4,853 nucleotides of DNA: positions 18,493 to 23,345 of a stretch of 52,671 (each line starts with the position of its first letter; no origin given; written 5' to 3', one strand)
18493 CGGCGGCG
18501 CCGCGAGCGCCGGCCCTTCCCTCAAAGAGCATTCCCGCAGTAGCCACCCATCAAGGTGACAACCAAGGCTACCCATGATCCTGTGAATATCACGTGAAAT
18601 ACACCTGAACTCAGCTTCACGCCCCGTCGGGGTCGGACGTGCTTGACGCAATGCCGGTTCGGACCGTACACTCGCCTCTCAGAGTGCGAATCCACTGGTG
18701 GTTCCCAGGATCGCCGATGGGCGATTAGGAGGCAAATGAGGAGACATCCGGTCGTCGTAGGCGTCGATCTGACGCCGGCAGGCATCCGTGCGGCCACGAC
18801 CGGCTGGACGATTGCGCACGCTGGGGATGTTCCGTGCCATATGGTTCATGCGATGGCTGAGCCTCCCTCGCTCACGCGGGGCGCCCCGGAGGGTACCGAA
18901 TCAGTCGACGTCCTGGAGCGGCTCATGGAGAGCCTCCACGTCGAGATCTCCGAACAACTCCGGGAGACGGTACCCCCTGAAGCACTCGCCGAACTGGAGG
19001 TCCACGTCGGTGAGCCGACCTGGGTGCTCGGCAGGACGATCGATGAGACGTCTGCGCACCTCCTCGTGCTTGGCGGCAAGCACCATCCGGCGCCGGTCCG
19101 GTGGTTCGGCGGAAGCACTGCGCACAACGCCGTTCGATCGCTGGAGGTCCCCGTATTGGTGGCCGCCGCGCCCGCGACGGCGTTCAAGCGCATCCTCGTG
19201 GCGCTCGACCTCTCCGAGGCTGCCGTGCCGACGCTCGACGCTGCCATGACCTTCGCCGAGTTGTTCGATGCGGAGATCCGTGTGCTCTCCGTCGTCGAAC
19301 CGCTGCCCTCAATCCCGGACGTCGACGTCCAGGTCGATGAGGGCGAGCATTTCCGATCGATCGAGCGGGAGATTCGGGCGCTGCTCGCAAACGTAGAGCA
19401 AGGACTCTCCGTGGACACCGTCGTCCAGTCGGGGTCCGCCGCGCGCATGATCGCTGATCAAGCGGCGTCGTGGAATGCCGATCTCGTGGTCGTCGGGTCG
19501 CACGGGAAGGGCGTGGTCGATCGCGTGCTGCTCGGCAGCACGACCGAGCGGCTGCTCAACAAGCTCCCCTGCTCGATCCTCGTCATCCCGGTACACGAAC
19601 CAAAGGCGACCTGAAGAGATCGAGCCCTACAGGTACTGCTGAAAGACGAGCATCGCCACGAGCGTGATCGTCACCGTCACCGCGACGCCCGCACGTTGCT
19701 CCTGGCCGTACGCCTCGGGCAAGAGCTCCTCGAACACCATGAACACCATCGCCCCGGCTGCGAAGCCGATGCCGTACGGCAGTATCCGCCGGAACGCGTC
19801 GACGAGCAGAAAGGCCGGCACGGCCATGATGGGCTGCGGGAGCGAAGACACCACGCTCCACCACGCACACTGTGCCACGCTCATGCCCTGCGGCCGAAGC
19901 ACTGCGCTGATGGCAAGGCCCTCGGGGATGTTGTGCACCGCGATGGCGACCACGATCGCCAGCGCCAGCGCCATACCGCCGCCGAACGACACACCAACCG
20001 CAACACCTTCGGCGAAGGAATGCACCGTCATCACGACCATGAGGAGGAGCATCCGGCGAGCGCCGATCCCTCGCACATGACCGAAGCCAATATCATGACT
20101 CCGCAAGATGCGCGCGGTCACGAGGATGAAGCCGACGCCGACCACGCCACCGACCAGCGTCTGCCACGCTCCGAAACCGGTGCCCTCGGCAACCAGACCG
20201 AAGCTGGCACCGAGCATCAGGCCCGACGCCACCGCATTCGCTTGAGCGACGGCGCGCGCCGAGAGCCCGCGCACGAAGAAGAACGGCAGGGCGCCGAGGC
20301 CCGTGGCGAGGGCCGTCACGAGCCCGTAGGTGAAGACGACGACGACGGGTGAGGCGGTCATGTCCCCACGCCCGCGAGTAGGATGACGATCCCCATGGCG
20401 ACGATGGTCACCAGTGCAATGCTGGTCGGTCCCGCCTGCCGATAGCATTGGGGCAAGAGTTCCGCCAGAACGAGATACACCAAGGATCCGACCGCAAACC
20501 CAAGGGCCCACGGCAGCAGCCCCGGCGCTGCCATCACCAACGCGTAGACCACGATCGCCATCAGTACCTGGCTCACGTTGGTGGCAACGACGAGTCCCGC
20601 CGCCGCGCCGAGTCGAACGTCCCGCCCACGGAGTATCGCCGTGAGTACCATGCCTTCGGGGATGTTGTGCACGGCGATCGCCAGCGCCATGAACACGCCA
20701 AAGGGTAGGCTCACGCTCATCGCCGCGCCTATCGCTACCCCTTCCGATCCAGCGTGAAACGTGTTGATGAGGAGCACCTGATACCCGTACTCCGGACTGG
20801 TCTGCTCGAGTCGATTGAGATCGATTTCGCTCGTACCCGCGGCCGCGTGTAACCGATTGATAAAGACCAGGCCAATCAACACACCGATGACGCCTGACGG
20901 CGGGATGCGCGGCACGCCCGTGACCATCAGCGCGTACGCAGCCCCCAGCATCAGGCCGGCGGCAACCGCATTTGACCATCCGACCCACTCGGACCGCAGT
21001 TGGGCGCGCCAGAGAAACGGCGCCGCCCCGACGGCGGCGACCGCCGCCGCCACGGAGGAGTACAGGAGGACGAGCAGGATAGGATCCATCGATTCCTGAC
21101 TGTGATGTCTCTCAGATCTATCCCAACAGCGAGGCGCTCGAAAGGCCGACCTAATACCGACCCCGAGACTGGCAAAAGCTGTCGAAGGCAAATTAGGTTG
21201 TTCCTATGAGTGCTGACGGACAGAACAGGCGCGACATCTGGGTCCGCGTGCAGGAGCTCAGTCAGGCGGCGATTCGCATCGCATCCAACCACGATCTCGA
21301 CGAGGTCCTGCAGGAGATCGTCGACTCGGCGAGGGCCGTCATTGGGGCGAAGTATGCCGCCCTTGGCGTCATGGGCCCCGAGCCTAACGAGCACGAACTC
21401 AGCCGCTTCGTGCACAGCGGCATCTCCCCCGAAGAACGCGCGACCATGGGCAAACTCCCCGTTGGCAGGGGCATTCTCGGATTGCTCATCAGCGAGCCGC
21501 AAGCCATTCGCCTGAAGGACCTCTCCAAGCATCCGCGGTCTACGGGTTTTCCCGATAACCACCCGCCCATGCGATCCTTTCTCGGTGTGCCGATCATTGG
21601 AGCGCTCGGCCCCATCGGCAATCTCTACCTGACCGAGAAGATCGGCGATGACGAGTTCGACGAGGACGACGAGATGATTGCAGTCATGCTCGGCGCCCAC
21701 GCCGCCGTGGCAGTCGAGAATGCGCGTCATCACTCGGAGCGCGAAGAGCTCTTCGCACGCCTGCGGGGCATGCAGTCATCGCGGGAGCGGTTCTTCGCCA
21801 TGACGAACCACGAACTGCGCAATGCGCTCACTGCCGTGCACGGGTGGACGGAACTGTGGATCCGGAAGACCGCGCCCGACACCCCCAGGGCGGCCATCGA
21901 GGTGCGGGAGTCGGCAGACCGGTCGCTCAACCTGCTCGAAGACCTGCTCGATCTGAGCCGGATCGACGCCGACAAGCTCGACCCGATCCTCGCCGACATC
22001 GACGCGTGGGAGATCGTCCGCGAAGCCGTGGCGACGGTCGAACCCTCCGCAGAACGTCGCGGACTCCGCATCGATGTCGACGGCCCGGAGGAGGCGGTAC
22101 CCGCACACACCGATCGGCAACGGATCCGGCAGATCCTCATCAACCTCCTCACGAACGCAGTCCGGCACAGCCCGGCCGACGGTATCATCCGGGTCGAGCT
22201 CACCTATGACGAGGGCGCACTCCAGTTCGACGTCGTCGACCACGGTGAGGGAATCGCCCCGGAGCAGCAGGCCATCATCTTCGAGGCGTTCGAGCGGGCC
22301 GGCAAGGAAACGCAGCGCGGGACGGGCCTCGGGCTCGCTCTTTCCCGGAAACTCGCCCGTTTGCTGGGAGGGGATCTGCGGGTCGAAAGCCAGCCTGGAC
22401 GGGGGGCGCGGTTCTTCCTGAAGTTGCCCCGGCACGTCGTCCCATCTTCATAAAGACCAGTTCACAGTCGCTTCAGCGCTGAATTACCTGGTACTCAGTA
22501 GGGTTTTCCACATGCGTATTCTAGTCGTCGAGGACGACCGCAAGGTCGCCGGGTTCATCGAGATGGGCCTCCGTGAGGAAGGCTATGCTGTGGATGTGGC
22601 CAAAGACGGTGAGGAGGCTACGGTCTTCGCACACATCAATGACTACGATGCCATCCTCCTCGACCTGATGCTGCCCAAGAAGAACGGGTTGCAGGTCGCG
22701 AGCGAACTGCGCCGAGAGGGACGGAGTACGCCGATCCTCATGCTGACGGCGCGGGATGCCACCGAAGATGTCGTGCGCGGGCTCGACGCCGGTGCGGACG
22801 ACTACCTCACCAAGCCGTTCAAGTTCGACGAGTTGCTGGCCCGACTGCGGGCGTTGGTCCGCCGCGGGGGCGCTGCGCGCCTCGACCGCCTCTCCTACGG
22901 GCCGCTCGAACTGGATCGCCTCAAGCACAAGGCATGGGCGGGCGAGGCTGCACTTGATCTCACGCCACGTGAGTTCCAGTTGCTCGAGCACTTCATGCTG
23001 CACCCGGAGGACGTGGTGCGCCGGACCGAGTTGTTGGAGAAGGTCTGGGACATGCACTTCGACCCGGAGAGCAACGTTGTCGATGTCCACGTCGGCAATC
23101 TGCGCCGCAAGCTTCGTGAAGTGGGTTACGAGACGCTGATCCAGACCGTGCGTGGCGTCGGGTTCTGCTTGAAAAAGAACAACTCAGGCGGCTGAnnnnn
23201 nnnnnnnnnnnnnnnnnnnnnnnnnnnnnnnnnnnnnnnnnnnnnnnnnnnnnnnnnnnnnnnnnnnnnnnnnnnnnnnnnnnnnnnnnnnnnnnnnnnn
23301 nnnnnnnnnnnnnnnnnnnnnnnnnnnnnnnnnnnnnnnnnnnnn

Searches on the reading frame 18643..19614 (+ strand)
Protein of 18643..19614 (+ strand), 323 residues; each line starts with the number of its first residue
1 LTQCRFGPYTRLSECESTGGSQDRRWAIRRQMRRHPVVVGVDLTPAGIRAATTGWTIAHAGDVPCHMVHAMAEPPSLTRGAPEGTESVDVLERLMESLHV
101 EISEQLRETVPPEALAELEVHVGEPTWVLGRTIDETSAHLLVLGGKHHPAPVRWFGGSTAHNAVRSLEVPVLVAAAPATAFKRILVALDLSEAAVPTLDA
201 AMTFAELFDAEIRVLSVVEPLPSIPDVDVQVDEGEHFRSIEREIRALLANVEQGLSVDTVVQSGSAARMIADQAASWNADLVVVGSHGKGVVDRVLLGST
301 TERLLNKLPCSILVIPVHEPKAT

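Call 45: search_protein_families(library=pfam, proteins=[window:18643-19614:+], max_evalue=0.00001)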
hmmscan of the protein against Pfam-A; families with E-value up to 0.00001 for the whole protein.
window:18643-19614:+ (323 aa): 1 family
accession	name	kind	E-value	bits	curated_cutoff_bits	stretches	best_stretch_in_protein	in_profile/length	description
PF00582.32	Usp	-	3.5e-43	148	24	2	181-316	2-141/141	Universal stress protein family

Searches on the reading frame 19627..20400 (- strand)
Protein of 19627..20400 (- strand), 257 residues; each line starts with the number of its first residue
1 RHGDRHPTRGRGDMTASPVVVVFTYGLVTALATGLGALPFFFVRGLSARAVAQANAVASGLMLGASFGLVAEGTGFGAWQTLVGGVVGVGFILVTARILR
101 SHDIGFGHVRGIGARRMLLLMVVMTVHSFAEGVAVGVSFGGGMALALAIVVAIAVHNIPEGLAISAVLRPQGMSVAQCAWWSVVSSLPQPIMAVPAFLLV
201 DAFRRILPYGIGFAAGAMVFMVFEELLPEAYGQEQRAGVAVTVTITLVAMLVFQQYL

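Call 45: search_protein_families(library=pfam, proteins=[window:19627-20400:-], max_evalue=0.00001)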
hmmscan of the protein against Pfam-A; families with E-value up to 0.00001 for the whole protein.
window:19627-20400:- (257 aa): 1 family
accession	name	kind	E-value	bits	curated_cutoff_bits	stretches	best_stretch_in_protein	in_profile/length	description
PF02535.28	Zip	-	6.5e-13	49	35.1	1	117-234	178-299/323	ZIP Zinc transporter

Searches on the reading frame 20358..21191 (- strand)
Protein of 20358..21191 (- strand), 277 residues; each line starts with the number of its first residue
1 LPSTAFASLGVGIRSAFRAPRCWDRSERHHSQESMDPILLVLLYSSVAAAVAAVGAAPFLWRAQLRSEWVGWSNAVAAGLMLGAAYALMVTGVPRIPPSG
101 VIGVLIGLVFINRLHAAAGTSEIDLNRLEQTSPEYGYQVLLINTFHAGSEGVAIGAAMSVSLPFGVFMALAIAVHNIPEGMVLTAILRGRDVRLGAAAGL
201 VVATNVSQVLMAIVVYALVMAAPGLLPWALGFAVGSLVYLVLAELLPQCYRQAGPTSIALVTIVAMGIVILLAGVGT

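Call 45: search_protein_families(library=pfam, proteins=[window:20358-21191:-], max_evalue=0.00001)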
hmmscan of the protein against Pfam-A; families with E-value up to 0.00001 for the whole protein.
window:20358-21191:- (277 aa): 1 family
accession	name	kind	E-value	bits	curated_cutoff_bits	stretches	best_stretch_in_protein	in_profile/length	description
PF02535.28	Zip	-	1.1e-10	41.7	35.1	1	136-271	178-319/323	ZIP Zinc transporter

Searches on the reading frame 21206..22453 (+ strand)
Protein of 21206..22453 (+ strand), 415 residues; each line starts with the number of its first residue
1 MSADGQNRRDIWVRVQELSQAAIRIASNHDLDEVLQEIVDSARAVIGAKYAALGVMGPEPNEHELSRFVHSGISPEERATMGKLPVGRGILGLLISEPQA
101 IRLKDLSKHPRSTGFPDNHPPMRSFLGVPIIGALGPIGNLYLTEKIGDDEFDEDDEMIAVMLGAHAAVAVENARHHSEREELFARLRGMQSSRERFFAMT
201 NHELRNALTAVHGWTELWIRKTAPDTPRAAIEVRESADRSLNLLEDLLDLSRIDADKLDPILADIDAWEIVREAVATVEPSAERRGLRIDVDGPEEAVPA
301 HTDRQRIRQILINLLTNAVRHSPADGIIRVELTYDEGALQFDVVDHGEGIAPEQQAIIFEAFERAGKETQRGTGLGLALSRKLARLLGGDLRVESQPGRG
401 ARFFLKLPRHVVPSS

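Call 3: search_protein_families(library=pfam, proteins=[window:21206-22453:+], max_evalue=1)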
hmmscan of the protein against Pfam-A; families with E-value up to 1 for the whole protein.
window:21206-22453:+ (415 aa): 7 families
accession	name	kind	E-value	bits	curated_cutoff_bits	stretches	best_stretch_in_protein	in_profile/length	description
PF02518.31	HATPase_c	-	1.5e-29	103.1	26.4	1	303-409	2-109/111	Histidine kinase-, DNA gyrase B-, and HSP90-like ATPase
PF13185.12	GAF_2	-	2.7e-15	57.2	28.6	1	29-171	2-136/136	GAF domain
PF01590.32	GAF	-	1.1e-12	49.1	22.4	1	30-170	1-133/133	GAF domain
PF00512.31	HisKA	-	1.5e-12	47.8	26.9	1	193-255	2-65/66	His Kinase A (phospho-acceptor) domain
PF13581.12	HATPase_c_2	-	2.3e-08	34.6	27.4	1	303-385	28-110/127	Histidine kinase-like ATPase domain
PF13492.12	GAF_3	-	0.014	16.2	27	1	30-172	1-129/129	GAF domain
PF16000.10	CARMIL_C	-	0.044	13.9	25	0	8-48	42-82/299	CARMIL C-terminus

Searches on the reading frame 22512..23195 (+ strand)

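Call 3: search_protein_families(library=pfam, proteins=[window:22512-23195:+], max_evalue=1)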
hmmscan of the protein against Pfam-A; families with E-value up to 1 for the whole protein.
window:22512-23195:+ (227 aa): 4 families
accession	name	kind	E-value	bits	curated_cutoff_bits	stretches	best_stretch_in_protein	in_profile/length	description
PF00072.30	Response_reg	-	6.4e-30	104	30.2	1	3-112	1-110/111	Response regulator receiver domain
PF00486.34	Trans_reg_C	-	5.5e-27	94.1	26.2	1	147-220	3-77/77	Transcriptional regulatory protein, C terminal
PF01927.22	Mut7-C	-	0.16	12.5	23.3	1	189-212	4-27/146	Mut7-C RNAse domain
PF11909.13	NdhN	-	0.2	11.8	25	1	195-217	32-54/153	NADH-quinone oxidoreductase cyanobacterial subunit N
